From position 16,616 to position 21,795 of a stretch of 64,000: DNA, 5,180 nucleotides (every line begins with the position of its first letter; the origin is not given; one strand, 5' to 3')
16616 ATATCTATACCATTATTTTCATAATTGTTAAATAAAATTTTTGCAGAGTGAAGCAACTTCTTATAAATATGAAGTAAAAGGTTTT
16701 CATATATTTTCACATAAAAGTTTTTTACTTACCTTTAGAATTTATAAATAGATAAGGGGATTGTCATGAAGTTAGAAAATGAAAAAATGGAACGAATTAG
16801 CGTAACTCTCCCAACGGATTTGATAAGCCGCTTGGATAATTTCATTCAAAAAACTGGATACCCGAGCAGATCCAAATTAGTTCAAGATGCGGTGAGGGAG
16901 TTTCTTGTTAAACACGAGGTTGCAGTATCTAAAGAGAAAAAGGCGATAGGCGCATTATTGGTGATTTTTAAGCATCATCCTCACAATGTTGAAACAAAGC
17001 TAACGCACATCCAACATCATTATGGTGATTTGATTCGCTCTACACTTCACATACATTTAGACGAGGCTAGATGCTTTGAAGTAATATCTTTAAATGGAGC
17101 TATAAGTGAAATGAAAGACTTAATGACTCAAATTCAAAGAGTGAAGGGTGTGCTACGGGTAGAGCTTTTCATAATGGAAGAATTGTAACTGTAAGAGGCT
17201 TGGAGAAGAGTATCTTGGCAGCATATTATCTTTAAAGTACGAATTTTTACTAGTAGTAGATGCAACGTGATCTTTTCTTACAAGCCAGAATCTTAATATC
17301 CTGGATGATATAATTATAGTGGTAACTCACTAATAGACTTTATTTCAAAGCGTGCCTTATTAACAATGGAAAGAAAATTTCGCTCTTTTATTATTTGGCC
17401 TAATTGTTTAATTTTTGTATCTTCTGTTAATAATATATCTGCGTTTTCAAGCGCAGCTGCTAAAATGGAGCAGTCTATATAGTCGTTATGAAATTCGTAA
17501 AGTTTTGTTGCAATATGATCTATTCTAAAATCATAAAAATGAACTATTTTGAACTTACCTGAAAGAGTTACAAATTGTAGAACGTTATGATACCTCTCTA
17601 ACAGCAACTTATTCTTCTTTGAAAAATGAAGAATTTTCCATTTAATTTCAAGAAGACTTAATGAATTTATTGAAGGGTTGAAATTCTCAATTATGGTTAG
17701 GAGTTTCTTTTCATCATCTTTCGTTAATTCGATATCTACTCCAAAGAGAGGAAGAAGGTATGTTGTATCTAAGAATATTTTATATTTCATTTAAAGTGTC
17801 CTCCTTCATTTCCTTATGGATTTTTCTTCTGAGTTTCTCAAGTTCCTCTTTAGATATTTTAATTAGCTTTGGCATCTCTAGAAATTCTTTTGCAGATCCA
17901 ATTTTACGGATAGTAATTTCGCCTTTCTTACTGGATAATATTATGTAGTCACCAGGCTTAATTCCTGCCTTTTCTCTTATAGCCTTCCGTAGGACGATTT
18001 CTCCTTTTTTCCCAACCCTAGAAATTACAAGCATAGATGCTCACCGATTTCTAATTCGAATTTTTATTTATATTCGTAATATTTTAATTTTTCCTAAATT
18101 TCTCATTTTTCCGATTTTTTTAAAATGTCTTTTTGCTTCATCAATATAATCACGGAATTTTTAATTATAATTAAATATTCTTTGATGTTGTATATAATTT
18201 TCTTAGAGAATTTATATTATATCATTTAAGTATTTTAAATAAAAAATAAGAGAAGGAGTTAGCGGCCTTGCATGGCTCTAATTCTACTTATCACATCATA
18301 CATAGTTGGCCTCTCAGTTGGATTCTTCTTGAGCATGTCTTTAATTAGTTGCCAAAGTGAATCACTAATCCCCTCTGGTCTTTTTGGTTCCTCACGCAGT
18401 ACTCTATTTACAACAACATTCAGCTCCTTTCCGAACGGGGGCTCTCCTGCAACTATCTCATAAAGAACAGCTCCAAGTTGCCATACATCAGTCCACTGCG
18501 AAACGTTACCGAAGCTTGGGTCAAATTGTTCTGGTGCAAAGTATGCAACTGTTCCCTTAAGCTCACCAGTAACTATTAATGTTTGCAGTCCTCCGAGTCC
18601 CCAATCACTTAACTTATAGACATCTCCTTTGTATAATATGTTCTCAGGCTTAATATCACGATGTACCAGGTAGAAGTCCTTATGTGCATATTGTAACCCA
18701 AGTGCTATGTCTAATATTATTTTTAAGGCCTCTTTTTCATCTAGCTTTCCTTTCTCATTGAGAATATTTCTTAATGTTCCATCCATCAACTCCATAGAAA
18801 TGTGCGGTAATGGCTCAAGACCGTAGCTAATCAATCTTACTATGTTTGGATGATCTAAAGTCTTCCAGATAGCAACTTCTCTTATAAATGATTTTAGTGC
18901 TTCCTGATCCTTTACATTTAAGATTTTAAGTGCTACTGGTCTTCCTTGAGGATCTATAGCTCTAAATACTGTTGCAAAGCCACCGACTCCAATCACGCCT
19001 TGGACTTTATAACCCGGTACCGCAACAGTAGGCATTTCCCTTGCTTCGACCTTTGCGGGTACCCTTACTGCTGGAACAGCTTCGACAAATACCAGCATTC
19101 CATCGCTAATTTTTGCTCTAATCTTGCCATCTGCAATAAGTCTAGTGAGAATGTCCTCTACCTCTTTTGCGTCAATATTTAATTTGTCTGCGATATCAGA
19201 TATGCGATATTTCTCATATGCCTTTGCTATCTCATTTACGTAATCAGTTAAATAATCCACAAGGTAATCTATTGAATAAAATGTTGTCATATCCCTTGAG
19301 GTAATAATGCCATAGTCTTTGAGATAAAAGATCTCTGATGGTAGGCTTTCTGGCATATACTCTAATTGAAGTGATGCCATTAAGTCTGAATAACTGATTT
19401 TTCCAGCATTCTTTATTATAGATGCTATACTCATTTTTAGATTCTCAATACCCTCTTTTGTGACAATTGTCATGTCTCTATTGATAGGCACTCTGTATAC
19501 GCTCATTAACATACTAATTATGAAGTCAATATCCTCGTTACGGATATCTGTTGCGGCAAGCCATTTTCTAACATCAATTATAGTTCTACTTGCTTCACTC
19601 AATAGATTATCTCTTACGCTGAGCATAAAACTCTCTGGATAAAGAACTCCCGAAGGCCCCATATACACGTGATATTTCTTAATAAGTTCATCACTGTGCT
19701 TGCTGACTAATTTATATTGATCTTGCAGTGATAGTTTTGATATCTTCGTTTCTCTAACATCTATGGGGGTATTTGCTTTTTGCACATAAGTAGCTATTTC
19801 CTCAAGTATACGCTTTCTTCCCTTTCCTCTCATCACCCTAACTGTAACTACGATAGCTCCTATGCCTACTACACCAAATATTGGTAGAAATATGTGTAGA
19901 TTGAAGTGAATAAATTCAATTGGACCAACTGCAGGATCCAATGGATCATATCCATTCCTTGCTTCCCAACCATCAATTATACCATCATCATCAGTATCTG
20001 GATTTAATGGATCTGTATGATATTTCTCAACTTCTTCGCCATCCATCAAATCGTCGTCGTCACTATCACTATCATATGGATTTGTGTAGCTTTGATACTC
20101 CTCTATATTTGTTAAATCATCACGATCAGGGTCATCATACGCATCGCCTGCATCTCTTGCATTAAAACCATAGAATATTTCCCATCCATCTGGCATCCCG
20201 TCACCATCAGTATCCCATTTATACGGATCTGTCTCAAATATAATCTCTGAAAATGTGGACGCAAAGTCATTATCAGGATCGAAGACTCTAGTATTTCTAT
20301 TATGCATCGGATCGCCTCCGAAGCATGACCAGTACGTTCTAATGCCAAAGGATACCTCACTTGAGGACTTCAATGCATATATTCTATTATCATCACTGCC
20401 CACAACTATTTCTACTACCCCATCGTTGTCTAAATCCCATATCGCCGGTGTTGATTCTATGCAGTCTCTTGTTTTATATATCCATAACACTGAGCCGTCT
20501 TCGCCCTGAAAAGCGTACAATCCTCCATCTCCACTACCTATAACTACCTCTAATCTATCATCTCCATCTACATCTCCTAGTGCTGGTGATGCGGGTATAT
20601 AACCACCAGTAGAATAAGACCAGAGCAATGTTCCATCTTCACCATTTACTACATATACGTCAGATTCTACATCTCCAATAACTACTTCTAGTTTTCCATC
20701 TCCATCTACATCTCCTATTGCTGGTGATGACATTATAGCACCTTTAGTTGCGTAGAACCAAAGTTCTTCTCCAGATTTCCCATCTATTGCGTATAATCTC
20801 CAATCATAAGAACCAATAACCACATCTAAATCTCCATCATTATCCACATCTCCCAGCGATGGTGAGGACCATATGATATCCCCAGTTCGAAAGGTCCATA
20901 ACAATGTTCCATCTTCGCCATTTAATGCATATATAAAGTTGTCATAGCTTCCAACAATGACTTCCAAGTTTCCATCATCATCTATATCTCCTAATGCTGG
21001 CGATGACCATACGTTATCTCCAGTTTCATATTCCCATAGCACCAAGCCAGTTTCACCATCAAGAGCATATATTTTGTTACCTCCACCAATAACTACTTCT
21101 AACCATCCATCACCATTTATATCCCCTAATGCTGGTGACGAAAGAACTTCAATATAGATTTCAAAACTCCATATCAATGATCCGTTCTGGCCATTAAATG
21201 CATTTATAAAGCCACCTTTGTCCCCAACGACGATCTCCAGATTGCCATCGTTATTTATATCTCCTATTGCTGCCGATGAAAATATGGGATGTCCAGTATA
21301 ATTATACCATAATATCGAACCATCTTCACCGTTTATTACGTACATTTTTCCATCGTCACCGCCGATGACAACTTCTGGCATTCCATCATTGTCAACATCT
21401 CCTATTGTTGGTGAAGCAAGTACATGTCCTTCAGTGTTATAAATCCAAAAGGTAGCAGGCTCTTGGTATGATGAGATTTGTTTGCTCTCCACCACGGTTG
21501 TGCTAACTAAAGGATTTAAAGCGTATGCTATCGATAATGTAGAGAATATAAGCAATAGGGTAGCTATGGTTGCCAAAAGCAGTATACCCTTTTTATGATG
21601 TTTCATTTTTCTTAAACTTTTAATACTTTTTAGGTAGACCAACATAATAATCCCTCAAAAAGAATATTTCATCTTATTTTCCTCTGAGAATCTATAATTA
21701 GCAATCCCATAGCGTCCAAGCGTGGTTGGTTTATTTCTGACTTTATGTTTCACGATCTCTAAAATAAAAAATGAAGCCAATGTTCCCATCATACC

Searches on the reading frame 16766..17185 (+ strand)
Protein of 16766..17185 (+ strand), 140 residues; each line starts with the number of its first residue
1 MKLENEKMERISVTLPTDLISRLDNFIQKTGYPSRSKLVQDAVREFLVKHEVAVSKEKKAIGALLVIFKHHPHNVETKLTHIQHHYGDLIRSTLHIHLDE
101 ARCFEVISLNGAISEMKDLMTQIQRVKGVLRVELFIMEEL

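Call 77: search_protein_families(library=pfam, max_evalue=0.0001, proteins=[window:16766-17185:+])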
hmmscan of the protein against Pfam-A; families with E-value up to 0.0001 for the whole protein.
window:16766-17185:+ (140 aa): 2 families
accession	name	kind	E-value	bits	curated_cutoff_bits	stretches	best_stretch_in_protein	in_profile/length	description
PF08753.17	NikR_C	-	8.6e-23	80.8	22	1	61-136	1-76/77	NikR C terminal nickel binding domain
PF01402.27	RHH_1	-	1.6e-06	28.3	20.5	1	10-48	1-38/39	Ribbon-helix-helix protein, copG family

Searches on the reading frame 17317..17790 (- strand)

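Call 77: search_protein_families(library=pfam, max_evalue=0.0001, proteins=[window:17317-17790:-])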
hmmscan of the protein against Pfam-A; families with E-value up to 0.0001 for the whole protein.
window:17317-17790:- (158 aa): 1 family
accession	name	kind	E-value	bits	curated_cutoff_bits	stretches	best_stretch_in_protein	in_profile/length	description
PF01850.27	PIN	-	1.4e-07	32.6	23.6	1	5-130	1-117/120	PIN domain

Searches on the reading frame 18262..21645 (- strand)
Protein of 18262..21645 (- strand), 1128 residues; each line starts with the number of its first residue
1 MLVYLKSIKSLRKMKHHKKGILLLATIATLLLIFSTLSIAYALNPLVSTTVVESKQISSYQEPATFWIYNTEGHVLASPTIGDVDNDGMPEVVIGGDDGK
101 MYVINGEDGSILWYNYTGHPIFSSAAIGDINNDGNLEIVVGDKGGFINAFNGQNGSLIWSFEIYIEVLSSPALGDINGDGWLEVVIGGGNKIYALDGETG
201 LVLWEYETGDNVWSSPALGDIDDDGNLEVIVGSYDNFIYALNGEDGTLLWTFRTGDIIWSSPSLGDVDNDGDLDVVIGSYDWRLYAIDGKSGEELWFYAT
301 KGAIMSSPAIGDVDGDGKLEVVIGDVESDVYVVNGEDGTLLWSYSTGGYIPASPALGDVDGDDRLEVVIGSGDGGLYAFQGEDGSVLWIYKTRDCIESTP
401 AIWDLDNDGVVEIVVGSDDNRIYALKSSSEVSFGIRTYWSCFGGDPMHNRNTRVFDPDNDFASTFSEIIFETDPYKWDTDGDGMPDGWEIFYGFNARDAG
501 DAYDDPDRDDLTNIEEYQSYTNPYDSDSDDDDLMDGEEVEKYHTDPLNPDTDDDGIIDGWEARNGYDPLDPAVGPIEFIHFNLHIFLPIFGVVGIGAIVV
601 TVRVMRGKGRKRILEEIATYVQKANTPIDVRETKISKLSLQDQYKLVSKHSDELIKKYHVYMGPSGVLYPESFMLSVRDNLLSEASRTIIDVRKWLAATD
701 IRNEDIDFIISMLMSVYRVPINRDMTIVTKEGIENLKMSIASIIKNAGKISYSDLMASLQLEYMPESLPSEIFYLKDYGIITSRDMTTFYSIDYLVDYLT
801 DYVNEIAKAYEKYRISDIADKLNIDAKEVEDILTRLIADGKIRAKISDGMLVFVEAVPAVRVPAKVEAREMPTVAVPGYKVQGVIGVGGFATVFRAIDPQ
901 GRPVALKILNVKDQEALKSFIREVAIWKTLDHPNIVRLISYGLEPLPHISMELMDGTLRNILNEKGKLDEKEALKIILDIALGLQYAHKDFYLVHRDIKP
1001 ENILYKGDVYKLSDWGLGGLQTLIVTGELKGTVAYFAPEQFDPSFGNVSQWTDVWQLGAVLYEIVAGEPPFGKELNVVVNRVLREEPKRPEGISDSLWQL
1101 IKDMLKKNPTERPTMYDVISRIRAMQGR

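Call 19: search_protein_families(library=pfam, max_evalue=0.001, proteins=[window:18262-21645:-])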
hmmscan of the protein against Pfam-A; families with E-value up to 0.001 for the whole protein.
window:18262-21645:- (1128 aa): 13 families
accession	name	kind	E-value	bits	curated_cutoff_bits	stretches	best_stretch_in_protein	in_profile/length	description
PF13570.13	Beta-prop_ACSF4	-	5.3e-51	174.4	133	3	190-355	71-221/329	Beta-alanine-activating enzyme, beta-propeller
PF00069.31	Pkinase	-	2.3e-48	165.3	31.7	1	879-1119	1-258/263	Protein kinase domain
PF07714.23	PK_Tyr_Ser-Thr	-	4.6e-34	118.3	23.1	1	881-1121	3-257/258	Protein tyrosine and serine/threonine kinase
PF13517.12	FG-GAP_3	-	1.7e-26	93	26.9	5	312-369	1-61/61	FG-GAP-like repeat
PF13360.13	PQQ_2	-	7.5e-25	88.4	27.6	2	253-430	11-180/233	Outer membrane protein assembly factor BamB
PF01839.29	FG-GAP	-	1e-21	76.8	22.1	1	259-282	2-25/37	FG-GAP repeat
PF25292.1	Beta-prop_CGLA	-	4e-21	76.2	26.8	3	337-431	17-108/316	Lambda-carrageenase beta-propeller domain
PF14783.12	BBS2_Mid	-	8.6e-15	55.2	27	0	401-428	3-30/108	Ciliary BBSome complex subunit 2, middle region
PF23727.1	Beta-prop_FAM234A_B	-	5e-14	52.1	26.4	1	147-208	267-331/467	FAM234A/B beta-propeller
PF01399.33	PCI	-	6.5e-10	39.5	22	1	805-853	32-82/84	PCI domain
PF23743.1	Beta-prop_BBS7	-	8e-05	22.5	27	0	80-142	225-289/299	BBS7 beta-propeller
PF01011.28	PQQ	-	0.00011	21.5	26.7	0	190-248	67-334/595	Glucose/ethanol/alcohol dehydrogenase, beta-propeller domain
PF15907.11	Itfg2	-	0.00047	20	27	0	356-385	80-109/330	Integrin-alpha FG-GAP repeat-containing protein 2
